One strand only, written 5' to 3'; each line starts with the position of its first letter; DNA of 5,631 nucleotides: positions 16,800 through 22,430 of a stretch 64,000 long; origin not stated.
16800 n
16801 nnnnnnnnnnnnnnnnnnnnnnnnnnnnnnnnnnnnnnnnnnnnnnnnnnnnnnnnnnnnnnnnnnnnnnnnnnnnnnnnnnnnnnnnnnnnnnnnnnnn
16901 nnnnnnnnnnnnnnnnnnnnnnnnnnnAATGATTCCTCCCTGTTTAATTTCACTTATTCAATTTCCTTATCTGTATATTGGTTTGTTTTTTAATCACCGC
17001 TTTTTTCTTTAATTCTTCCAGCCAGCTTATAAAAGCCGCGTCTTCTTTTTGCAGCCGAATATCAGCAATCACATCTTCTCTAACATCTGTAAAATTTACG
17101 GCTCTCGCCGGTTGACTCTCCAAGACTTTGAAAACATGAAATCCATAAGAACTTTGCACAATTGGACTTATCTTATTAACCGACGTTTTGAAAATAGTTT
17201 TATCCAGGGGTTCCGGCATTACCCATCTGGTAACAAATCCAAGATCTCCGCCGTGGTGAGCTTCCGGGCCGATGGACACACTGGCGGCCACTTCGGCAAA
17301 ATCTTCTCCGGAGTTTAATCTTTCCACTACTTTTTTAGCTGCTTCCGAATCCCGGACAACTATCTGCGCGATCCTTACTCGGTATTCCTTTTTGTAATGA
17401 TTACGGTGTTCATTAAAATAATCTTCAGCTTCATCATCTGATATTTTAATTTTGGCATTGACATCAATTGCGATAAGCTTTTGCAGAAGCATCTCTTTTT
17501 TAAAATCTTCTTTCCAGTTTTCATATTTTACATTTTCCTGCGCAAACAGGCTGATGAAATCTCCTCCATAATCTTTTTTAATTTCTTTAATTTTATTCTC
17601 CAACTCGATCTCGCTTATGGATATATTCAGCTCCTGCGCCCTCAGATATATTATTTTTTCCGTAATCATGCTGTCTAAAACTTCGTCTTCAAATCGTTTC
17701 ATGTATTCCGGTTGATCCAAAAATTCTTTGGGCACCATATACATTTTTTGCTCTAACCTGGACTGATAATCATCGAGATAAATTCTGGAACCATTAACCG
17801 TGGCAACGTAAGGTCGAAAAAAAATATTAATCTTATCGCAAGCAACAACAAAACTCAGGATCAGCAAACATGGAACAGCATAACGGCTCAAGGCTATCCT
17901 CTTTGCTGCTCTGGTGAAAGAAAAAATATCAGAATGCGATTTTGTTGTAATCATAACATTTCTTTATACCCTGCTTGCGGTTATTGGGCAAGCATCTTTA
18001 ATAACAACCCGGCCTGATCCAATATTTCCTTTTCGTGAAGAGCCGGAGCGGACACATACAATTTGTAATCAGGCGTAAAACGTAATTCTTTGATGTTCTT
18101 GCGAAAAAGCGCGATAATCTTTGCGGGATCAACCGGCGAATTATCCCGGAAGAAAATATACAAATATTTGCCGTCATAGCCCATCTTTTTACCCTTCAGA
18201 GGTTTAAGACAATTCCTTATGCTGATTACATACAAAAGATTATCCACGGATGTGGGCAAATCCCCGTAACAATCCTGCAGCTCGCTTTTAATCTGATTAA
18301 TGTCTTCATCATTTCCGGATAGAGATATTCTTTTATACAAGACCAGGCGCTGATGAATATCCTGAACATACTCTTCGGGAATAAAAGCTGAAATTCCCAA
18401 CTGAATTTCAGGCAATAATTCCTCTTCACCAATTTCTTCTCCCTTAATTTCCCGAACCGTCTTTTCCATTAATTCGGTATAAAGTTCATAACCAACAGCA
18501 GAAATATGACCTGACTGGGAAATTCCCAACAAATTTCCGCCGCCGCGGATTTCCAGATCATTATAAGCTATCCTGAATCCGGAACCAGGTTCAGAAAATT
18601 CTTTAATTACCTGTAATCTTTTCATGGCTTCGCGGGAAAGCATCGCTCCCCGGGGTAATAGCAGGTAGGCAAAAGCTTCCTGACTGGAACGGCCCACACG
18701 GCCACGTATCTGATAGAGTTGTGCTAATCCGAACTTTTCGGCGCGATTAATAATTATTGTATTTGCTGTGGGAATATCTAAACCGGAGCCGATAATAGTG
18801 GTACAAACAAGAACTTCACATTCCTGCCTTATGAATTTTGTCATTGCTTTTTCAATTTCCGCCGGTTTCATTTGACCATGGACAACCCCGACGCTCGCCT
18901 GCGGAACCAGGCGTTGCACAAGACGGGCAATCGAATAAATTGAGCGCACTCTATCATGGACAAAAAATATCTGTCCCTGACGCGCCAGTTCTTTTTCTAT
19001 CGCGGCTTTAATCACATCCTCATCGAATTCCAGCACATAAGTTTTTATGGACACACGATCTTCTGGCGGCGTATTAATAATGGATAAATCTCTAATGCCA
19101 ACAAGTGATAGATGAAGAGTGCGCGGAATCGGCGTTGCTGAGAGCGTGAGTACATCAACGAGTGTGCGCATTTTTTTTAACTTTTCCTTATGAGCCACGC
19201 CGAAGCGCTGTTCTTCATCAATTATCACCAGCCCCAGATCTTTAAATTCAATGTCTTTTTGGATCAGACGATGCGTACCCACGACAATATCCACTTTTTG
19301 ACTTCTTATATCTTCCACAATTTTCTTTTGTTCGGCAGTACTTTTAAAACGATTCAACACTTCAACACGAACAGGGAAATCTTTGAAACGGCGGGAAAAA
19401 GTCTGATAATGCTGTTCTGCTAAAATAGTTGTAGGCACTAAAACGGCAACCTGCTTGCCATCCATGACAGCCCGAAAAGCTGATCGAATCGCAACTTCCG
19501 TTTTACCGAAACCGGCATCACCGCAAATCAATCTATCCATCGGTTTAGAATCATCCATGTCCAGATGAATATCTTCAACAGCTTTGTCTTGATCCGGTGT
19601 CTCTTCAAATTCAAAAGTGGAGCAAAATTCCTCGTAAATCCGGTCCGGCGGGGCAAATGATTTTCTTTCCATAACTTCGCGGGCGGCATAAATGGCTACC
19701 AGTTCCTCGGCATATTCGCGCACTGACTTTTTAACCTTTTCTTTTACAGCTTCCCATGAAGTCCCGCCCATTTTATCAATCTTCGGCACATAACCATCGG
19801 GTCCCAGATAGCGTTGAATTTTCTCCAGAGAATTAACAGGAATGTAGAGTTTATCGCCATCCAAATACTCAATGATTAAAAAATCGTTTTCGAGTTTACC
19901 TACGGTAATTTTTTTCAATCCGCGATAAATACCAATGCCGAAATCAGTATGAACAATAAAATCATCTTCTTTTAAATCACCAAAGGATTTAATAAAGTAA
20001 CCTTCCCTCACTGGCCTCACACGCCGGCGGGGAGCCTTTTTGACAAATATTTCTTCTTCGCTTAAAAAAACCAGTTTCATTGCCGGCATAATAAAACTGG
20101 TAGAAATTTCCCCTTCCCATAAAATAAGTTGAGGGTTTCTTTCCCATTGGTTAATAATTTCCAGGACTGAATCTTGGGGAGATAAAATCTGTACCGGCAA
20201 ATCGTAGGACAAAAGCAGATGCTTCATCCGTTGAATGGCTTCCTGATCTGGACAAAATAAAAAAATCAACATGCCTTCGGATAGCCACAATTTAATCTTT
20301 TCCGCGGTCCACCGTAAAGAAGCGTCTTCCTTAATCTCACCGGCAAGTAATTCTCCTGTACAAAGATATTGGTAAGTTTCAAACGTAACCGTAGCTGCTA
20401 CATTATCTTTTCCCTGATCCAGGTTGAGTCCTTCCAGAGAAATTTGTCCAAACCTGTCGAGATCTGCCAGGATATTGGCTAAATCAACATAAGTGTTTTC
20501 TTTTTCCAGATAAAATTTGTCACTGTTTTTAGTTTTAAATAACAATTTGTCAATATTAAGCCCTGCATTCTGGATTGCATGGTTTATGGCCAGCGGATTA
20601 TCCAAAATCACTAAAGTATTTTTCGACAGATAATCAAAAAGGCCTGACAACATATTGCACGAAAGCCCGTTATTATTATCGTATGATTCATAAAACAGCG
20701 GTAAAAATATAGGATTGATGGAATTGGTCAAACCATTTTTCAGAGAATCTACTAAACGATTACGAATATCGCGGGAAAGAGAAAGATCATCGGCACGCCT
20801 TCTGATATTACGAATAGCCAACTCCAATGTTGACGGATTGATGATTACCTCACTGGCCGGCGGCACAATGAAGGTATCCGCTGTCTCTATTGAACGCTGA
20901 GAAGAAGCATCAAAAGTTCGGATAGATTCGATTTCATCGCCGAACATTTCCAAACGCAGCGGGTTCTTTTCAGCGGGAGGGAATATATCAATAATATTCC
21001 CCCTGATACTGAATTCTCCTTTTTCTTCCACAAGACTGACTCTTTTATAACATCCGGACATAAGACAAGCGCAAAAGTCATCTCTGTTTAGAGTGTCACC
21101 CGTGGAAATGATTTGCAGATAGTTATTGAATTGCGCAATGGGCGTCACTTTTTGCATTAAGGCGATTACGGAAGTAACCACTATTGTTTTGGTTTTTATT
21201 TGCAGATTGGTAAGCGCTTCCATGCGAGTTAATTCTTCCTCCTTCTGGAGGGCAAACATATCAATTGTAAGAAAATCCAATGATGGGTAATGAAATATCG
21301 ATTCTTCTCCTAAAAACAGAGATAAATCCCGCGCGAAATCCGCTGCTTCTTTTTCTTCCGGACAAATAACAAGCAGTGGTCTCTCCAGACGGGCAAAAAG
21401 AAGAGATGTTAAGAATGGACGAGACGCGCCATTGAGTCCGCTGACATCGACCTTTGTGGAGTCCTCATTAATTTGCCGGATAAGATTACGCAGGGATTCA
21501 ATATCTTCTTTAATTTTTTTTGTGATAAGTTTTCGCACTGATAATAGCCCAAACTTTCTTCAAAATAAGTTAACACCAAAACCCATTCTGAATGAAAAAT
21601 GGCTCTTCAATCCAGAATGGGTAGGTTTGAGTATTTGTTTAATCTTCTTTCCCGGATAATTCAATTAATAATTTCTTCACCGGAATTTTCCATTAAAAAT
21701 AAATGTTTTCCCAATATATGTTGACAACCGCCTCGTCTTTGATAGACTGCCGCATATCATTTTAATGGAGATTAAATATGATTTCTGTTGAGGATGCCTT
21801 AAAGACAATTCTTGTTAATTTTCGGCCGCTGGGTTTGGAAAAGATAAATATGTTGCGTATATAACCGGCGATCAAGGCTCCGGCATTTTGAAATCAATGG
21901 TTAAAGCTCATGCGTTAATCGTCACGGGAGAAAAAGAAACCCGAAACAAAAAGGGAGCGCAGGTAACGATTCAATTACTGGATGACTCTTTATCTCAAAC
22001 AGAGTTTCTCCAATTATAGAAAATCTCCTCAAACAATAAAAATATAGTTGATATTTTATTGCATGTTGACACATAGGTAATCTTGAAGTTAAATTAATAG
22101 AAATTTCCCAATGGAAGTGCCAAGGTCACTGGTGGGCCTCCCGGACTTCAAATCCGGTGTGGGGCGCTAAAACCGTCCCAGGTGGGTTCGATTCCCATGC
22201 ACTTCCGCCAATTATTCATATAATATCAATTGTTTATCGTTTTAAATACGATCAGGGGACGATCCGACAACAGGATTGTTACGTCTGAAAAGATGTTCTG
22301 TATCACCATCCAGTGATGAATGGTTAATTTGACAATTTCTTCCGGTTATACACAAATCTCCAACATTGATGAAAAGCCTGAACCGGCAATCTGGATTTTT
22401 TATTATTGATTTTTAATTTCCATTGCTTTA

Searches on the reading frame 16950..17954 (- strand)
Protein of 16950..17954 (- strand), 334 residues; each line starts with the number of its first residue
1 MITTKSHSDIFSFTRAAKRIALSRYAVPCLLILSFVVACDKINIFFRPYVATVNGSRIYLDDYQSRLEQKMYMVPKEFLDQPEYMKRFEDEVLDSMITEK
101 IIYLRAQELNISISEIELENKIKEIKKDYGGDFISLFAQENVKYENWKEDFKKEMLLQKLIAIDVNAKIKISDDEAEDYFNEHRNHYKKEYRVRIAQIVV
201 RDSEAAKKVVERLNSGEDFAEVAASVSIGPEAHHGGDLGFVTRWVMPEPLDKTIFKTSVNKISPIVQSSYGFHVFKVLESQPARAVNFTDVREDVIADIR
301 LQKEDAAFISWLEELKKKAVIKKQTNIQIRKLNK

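Call 14: search_protein_families(library=pfam, proteins=[window:16950-17954:-], max_evalue=0.00001)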
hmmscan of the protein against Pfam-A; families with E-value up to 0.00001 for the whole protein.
window:16950-17954:- (334 aa): 6 families
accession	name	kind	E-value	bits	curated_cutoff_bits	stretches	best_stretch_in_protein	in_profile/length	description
PF13145.12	Rotamase_2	-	2.5e-18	67.5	27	1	171-293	1-121/121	PPIC-type PPIASE domain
PF00639.27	Rotamase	-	1.2e-15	58.7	21.7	1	204-277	20-95/97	PPIC-type PPIASE domain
PF13616.12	Rotamase_3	-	1.6e-14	54.9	22.5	1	204-280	38-115/116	PPIC-type PPIASE domain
PF13624.11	SurA_N_3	-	2.5e-14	53.9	27.2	1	27-160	17-161/162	SurA-like N-terminal domain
PF13623.11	SurA_N_2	-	5.8e-11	42.9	28.5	1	30-126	18-123/145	SurA-like N-terminal domain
PF09312.16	SurA_N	-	5.9e-07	30.1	30.8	1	53-160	8-117/118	SurA N-terminal domain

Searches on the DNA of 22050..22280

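Call 79: search_rna_families(source=window, start=22050, end=22280, threshold=evalue, max_evalue=0.01, show_alignments=2)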
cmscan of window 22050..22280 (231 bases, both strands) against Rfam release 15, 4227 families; matches with E-value up to 0.01: 1.
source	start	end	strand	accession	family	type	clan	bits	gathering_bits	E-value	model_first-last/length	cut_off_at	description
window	22113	22206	+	RF01852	tRNA-Sec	Gene; tRNA;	CL00001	77.4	47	1.3e-16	1-91/91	no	Selenocysteine transfer RNA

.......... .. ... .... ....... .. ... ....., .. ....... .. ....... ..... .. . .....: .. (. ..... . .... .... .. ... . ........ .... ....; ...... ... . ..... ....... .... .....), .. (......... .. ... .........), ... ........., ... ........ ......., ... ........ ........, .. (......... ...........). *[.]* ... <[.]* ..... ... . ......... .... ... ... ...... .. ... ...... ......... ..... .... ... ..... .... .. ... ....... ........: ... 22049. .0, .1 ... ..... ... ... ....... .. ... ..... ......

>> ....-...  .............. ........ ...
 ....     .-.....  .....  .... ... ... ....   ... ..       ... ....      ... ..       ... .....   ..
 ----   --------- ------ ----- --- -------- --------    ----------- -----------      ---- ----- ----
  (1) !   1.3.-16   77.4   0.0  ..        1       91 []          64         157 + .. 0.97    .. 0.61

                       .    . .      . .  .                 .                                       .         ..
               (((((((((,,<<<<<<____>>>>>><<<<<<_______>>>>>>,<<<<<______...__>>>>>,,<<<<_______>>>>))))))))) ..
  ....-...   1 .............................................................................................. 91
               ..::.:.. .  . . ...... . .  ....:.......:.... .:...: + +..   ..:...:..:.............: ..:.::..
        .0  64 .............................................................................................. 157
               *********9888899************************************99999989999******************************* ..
